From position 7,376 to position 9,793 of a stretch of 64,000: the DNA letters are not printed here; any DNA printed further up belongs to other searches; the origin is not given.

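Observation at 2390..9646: Four-gene putative periplasmic glycosylation operon: DUF2723 (O-mannosyltransferase-like) + two further large polytopic membrane proteins + soluble GT2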

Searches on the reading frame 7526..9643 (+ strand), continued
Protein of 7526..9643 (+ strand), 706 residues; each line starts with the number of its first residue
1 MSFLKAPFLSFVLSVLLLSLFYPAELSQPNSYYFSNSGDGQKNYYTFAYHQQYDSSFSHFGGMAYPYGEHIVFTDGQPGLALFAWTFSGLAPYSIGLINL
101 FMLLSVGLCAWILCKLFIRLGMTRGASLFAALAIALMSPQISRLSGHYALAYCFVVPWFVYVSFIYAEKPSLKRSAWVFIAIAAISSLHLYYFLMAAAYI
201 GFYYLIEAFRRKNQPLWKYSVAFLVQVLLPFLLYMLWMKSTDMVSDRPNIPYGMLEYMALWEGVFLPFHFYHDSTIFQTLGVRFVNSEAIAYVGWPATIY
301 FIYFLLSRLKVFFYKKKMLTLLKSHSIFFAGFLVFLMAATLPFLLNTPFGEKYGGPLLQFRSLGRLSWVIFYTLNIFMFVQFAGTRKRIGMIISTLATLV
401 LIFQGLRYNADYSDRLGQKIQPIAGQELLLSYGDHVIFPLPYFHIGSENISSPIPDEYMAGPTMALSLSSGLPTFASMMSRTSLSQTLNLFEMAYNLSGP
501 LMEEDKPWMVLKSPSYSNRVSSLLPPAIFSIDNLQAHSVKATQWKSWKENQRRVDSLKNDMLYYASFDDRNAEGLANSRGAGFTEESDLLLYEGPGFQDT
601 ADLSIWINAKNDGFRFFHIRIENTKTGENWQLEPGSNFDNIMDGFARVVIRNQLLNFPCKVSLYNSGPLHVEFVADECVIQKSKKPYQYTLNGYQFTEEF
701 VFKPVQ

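Call 33: find_encoding_contigs(protein=P0222, flank=10000, max_places=1)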
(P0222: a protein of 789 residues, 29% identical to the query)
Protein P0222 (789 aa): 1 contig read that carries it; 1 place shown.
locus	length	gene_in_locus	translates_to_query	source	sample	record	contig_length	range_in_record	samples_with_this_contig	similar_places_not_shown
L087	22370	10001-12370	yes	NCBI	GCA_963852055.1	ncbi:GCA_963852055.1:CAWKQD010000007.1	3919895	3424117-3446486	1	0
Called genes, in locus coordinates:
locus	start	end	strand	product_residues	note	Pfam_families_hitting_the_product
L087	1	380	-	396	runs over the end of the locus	PF01266:DAO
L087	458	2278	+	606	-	PF00664:ABC_membrane, PF00005:ABC_tran, PF02463:SMC_N (weak)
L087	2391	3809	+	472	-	PF00753:Lactamase_B, PF00581:Rhodanese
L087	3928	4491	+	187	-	PF04143:Sulf_transp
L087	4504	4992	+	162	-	PF20398:DUF6691 (weak), PF04143:Sulf_transp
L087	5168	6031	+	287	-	PF12833:HTH_18, PF00165:HTH_AraC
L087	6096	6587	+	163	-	-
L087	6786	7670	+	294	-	PF00149:Metallophos, PF12850:Metallophos_2 (weak)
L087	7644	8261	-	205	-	PF04973:NMN_transporter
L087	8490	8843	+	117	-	-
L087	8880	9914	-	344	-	PF00490:ALAD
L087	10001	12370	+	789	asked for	PF19830:DUF6311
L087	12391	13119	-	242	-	PF01479:S4, PF01728:FtsJ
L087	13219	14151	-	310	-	PF02469:Fasciclin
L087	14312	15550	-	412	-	PF11846:Wzy_C_2 (faint), PF21033:RMD1-3 (faint), PF13428:TPR_14 (faint), PF25064:ARM_TT21_5th (faint), PF12569:NatA_aux_su (faint), PF13424:TPR_12 (faint), PF12895:ANAPC3 (faint), PF14559:TPR_19, +10 more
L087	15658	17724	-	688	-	PF14224:DUF4331, PF18962:Por_Secre_tail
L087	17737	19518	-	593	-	PF14224:DUF4331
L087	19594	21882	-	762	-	PF13620:CarboxypepD_reg, PF13715:CarbopepD_reg_2, PF07715:Plug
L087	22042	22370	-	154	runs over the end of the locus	-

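Call 35: predict_structure(alignment_id=A2)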
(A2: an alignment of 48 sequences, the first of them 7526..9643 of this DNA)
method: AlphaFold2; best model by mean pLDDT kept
length: 706 residues; sequences in the alignment: 48
mean_pLDDT: 91.4   pTM: 0.90
mean pLDDT of the five models: 91.4, 91.3, 90.7, 89.9, 89.5
residues with pLDDT >= 90: 524; 70-90: 163; 50-70: 16; < 50: 3
segments of 3 or more residues with pLDDT < 50: 1-3
pLDDT, mean of each block of 10 residues (from residue 1): 76 97 96 88 93 93 94 89 88 94 98 97 94 97 92 98 97 97 95 97 96 92 97 94 85 84 93 91 92 97 91 72 95 97 86 83 94 98 82 94 96 90 92 96 85 74 94 93 92 95 95 93 95 96 94 74 88 90 89 93 94 88 95 83 94 93 86 92 90 91 82
secondary structure, 60 per line:
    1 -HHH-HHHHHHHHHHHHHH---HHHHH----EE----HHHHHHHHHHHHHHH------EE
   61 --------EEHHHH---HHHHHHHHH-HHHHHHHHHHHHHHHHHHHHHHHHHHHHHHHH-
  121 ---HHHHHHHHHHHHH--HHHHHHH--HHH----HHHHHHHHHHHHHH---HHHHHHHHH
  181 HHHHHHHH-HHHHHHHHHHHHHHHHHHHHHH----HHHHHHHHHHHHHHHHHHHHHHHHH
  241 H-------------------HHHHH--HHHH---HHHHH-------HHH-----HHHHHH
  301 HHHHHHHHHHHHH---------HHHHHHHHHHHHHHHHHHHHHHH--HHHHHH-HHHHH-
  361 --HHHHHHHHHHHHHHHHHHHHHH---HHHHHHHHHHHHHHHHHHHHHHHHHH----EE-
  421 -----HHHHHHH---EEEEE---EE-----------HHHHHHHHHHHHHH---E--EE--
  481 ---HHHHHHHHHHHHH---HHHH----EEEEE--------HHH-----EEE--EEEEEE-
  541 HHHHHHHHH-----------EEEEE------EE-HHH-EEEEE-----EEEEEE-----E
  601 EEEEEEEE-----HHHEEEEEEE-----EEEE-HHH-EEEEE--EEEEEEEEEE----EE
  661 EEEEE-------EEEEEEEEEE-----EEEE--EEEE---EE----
elements in order (helices of 4 or more, strands of 3 or more residues): H6-19 H23-27 H38-52 H71-74 H78-86 H88-119 H124-136 H139-145 H155-168 H172-188 H190-211 H216-241 H261-265 H268-271 H275-279 H295-313 H323-345 H348-353 H355-359 H363-384 H388-413 H426-432 E436-440 H457-470 H484-496 H500-503 E508-512 E529-531 E534-539 H541-549 E561-565 E579-583 E589-594 E600-608 E617-623 E629-632 E638-642 E645-654 E659-665 E673-682 E688-691 E694-697

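Call 41: fold_search(model_id=the predicted structure, library=pdb)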
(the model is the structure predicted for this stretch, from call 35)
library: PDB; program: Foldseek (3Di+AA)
matches with E <= 10: 980; with E <= 0.001: 16
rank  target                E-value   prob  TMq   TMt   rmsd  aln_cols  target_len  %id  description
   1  6w98_A                2.7e-06  1.00  0.41  0.25  15.9       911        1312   10  Single-Particle Cryo-EM Structure of Arabinofuranosyltransferase AftD from Mycobacteria (released 2020-05-13)
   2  6gxc_A                1.4e-05  1.00  0.33  0.33  16.4       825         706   11  Bacterial oligosaccharyltransferase PglB in complex with an inhibitory peptide and a reactive lipid-linked oligosaccha (released 2018-11-14)
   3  6wby                  2.4e-05  1.00  0.44  0.28  13.5       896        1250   10  Single-Particle Cryo-EM Structure of Arabinofuranosyltransferase AftD from Mycobacteria, Mutant R1389S Class 2 (released 2020-05-13)
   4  6s7t_A                2.8e-05  1.00  0.37  0.37  18.8       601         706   14  Cryo-EM structure of human oligosaccharyltransferase complex OST-B (released 2019-12-18)
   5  8b6l_I                3.5e-05  1.00  0.33  0.34  19.5       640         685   12  Subtomogram average of the human Sec61-TRAP-OSTA-translocon (released 2022-12-07)
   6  5ogl_A                4.1e-05  1.00  0.39  0.39  15.6       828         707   12  Structure of bacterial oligosaccharyltransferase PglB in complex with an acceptor peptide and an lipid-linked oligosac (released 2017-10-25)
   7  6wbx                  5.9e-05  1.00  0.42  0.26  14.7       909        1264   10  Single-Particle Cryo-EM Structure of Arabinofuranosyltransferase AftD from Mycobacteria, Mutant R1389S Class 1 (released 2020-05-13)
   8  9n9j_I                6.4e-05  1.00  0.35  0.35  10.9       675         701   12  Structure of a GRP94 folding intermediate engaged with a CCDC134- and FKBP11-bound secretory translocon (released 2025-11-19)
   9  3rce_A                1.0e-04  1.00  0.38  0.39  15.7       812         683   12  Bacterial oligosaccharyltransferase PglB (released 2011-06-15)
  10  7oci_F                1.2e-04  1.00  0.37  0.40  11.2       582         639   12  Cryo-EM structure of yeast Ost6p containing oligosaccharyltransferase complex (released 2022-02-16)
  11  6ftg_5                1.6e-04  1.00  0.37  0.40  18.3       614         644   11  Subtomogram average of OST-containing ribosome-translocon complexes from canine rough microsomal membranes (released 2018-03-21)
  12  8pn9_A                2.8e-04  1.00  0.36  0.39   9.6       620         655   12  Structure of human oligosaccharyltransferase OST-A complex bound to NGI-1 (released 2024-05-08)
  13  6ezn_F                3.1e-04  1.00  0.37  0.39  15.2       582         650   12  Cryo-EM structure of the yeast oligosaccharyltransferase (OST) complex (released 2018-01-17)
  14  6s7o_A                3.4e-04  1.00  0.34  0.36  15.5       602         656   13  Cryo-EM structure of human oligosaccharyltransferase complex OST-A (released 2019-12-18)
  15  8agb_A                5.1e-04  1.00  0.35  0.37  14.4       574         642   13  Structure of yeast oligosaccharylransferase complex with lipid-linked oligosaccharide bound (released 2022-12-07)
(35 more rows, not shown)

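Call 51: find_related_loci(query=A2, collection=metagenome_contigs, flank=8000)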
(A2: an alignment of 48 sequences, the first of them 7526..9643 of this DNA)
Query A2 (706 aa) in metagenome_contigs; peptide patterns used: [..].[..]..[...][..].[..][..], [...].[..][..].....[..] (x = any residue, [..] = any of these).
572 stretches matched a pattern; 427 encode a relative of the query (tblastn E <= 1e-3); the best 80 are kept; 79 distinct loci.
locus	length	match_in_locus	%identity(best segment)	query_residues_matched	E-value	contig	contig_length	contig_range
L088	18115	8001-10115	70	1-705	0e+0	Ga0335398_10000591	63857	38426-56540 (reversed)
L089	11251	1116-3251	33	20-700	1e-95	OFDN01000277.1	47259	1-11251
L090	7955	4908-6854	32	10-625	3e-95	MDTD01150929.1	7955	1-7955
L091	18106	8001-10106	45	1-703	0e+0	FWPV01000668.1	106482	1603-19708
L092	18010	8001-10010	31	12-628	8e-86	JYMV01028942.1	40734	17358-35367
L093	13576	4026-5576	35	8-517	4e-83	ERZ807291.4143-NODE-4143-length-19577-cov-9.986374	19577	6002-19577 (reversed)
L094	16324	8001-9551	35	8-517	4e-83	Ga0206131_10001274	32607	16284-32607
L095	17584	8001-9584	34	13-510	4e-81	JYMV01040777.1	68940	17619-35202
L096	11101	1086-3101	30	26-642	3e-80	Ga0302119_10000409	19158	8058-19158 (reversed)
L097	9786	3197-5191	32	2-613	1e-77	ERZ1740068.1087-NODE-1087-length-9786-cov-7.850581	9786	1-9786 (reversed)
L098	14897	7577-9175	33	5-494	2e-76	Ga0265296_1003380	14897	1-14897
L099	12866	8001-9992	31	5-649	8e-76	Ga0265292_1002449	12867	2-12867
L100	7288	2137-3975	31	22-606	3e-73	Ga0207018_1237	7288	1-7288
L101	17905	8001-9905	31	12-588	2e-71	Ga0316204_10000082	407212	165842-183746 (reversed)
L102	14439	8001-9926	31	9-600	4e-70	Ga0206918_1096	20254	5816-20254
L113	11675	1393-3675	28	13-684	2e-66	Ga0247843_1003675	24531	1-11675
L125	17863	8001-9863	31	9-602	4e-68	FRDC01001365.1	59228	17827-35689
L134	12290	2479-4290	28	6-603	5e-63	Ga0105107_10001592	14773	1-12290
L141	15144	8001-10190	27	13-666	4e-62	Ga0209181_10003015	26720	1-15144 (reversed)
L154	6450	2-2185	28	5-682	7e-60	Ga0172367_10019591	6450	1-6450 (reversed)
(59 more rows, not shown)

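Call 56: search_protein_families(library=pfam, proteins=[L085:9256-10008:+, L134:1523-2449:+], max_evalue=0.01)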
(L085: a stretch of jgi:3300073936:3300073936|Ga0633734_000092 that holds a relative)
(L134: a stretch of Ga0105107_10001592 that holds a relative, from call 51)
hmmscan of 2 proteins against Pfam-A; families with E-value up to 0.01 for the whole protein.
L085:9256-10008:+ (251 aa): 1 family
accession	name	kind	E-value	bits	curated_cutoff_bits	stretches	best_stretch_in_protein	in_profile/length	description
PF00535.33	Glycos_transf_2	-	8.8e-16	58.7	23.3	1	14-175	2-161/168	Glycosyl transferase family 2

L134:1523-2449:+ (309 aa): 1 family
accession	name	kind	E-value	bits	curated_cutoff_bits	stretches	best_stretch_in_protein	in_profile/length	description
PF00535.33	Glycos_transf_2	-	3.4e-34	118.6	23.3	1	8-169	1-165/168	Glycosyl transferase family 2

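Call 60: search_solved_structures(query=A2, max_evalue=10)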
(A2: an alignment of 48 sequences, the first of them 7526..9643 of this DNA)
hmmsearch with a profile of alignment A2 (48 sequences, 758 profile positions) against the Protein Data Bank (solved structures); distinct sequences matched with E-value up to 10: 8.
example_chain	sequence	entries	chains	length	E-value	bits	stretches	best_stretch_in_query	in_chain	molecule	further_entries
8qat_A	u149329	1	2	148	0.48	12.1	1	567-662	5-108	Protein Hook homolog 3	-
9umg_F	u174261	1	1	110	0.63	11.7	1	94-136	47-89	Vacuole transporter chaperone complex subunit 5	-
4xuo_A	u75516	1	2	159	1.6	10.4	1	617-734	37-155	Endo-1,4-beta-xylanase C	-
9ny5_D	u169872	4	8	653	1.8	10.2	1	535-662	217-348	DUF3732 domain-containing protein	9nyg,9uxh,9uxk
9uxl_A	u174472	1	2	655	1.8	10.2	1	535-662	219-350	DUF3732 domain-containing protein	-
2cs1_A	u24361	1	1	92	2.9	9.5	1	532-598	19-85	PMS1 protein homolog 1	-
10lm_L1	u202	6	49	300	6.5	8.4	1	548-707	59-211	Flagellar Coiling Protein FcpA | Bacterial flagellar sheath protein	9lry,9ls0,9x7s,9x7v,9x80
6nqw_A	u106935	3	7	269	8.6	8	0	548-707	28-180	Flagellar coiling protein A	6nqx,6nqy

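Call 61: search_protein_families(library=pfam, alignment_id=A2, max_evalue=1)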
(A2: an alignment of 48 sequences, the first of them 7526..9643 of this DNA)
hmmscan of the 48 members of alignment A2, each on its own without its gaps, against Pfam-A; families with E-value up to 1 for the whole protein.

A. member 1, window:7526-9643:+ (706 aa): 1 family
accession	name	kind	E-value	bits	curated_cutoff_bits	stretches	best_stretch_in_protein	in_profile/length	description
PF19830.4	DUF6311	-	0.00068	19.9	27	1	67-245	69-239/303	Family of unknown function (DUF6311)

B. families by the number of members that match (of 48 scanned): 17 families
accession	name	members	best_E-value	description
PF02018.23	CBM_4_9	4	0.0059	Carbohydrate binding domain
PF00629.30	MAM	2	0.033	MAM domain, meprin/A5/mu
PF19830.4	DUF6311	1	0.00068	Family of unknown function (DUF6311)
PF09455.15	Csx1_HEPN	1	0.021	CRISPR system endoribonuclease Csx1, HEPN domain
PF23970.1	DUF7297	1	0.025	Family of unknown function (DUF7297)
PF23489.1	V-ATPase_su_f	1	0.036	V-type proton ATPase subunit f-like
PF11927.14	HODM_asu-like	1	0.075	Haem-dependent oxidative N-demethylase, alpha subunit-like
PF11878.13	DOCK_C-D_N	1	0.15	Dedicator of cytokinesis C/D, N terminal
PF25516.1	PTPase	1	0.16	Phosphotyrosine protein phosphatase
PF18062.7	RE_AspBHI_N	1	0.17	Restriction endonuclease AspBHI N-terminal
PF19966.4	VMAP-M4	1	0.17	vWA-MoxR associated protein middle region (VMAP-M) 4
PF11158.13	DUF2938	1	0.23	Protein of unknown function (DUF2938)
PF15645.12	Tox-PLDMTX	1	0.27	Dermonecrotoxin of the Papain-like fold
PF11530.13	Pilin_PilX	1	0.28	Minor type IV pilin, PilX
PF05449.16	Phage_holin_3_7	1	0.3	Putative 3TM holin, Phage_holin_3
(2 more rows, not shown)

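Call 94: search_protein_families(library=pfam, proteins=[L125:12287-13708:+, L154:4565-6112:+, L141:10393-11646:+, L113:5036-5983:+], max_evalue=0.001)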
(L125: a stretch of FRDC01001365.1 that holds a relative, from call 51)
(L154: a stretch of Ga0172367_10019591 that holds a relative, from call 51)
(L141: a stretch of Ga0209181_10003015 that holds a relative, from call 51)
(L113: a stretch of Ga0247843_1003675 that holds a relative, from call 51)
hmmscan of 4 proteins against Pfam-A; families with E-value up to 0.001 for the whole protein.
L125:12287-13708:+ (474 aa): 2 families
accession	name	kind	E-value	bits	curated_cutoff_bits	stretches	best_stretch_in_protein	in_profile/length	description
PF03062.24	MBOAT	-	1.1e-34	120.7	27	1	150-345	81-296/337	MBOAT, membrane-bound O-acyltransferase family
PF13813.11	MBOAT_2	-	3e-05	24.6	25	1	266-326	5-67/85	Membrane bound O-acyl transferase family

L154:4565-6112:+ (516 aa): 1 family
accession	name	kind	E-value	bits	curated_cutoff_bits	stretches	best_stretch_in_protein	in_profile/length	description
PF13231.12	PMT_2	-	5.8e-06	27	26.1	1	86-215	4-132/160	Dolichyl-phosphate-mannose-protein mannosyltransferase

L141:10393-11646:+ (418 aa): 1 family
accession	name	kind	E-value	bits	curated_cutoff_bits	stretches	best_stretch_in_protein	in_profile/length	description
PF01979.26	Amidohydro_1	-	4.5e-11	43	25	1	57-412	28-339/345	Amidohydrolase family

L113:5036-5983:+ (316 aa): 2 families
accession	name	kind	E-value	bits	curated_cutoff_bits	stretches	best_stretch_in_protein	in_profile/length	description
PF00892.27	EamA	-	5.1e-38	130.8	28.2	2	37-165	5-134/135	EamA-like transporter family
PF10639.15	TMEM234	-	7.2e-06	26.5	30.1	1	39-164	1-112/113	Putative transmembrane family 234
